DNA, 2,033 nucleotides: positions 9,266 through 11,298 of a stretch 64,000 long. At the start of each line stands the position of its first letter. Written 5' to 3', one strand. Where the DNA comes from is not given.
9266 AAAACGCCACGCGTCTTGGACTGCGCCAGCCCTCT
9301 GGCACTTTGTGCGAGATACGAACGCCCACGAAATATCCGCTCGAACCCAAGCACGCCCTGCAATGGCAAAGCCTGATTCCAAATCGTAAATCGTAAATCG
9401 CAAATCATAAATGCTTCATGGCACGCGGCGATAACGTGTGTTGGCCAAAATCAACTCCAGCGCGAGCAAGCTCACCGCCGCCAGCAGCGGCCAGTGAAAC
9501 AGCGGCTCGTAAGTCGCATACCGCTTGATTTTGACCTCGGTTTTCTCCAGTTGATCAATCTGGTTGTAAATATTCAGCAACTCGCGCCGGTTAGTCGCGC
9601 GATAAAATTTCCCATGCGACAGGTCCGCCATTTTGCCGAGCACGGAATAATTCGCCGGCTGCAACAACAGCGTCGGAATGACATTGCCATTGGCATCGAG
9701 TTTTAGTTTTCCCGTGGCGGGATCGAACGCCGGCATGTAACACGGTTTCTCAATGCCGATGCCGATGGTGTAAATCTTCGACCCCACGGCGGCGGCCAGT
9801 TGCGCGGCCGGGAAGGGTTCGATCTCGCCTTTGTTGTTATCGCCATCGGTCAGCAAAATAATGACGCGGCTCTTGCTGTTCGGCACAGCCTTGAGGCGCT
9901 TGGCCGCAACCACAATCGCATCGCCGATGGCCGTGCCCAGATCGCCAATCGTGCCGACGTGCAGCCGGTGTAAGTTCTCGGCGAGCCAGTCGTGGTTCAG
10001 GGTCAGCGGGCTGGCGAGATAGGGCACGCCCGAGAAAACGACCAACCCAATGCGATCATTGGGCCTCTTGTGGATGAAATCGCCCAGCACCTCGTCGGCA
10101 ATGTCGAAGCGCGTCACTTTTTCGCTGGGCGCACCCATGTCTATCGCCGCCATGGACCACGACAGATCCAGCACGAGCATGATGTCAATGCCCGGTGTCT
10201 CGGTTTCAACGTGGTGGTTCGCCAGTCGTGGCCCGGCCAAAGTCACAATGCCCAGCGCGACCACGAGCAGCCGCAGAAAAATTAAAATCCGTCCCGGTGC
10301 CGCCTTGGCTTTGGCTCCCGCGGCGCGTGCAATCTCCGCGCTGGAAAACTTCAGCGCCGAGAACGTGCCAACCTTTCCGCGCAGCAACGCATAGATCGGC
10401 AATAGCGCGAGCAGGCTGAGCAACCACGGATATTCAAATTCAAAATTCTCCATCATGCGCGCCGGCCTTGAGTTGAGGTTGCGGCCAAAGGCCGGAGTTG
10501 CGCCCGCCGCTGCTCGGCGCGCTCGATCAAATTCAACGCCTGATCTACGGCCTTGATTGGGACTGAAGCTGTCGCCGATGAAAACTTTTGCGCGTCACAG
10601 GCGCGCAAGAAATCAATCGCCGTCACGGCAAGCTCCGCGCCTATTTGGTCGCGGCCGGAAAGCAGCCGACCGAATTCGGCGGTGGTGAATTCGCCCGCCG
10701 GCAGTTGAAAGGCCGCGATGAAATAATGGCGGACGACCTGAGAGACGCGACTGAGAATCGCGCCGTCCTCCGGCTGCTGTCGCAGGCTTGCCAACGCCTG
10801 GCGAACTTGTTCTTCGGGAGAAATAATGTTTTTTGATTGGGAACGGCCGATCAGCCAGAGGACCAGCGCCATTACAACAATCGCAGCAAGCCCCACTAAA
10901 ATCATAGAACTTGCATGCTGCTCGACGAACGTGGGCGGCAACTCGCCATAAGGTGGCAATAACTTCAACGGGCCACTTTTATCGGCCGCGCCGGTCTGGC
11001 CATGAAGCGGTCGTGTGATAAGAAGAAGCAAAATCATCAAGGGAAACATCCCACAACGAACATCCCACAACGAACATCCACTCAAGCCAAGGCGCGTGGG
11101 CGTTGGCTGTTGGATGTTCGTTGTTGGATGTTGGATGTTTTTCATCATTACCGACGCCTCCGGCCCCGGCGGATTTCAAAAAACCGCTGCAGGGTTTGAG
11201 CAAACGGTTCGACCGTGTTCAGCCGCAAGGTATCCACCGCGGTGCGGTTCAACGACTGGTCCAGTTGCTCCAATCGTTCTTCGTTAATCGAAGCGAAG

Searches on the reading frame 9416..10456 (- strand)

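Call 4: search_protein_families(library=pfam, proteins=[window:9416-10456:-], max_evalue=0.01)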
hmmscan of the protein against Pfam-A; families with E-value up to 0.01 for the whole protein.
window:9416-10456:- (346 aa): 4 families
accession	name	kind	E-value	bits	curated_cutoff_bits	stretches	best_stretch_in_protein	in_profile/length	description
PF13519.12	VWA_2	-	1.9e-18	67.4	27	1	92-205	1-106/107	von Willebrand factor type A domain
PF00092.34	VWA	-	1.5e-14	55.1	23.8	1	91-234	1-140/174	von Willebrand factor type A domain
PF07584.16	BatA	-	1.3e-07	32.4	25.9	1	2-76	1-77/77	Aerotolerance regulator N-terminal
PF06707.17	DUF1194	-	0.00055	19.7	27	1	174-221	94-142/206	Protein of unknown function (DUF1194)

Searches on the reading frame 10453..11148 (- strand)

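Call 4: search_protein_families(library=pfam, proteins=[window:10453-11148:-], max_evalue=0.01)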
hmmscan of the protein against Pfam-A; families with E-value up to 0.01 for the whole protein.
window:10453-11148:- (231 aa): 1 family
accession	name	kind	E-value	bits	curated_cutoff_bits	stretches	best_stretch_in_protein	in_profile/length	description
PF14316.11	DUF4381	-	0.00019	22.2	27.2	1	82-148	23-85/145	Domain of unknown function (DUF4381)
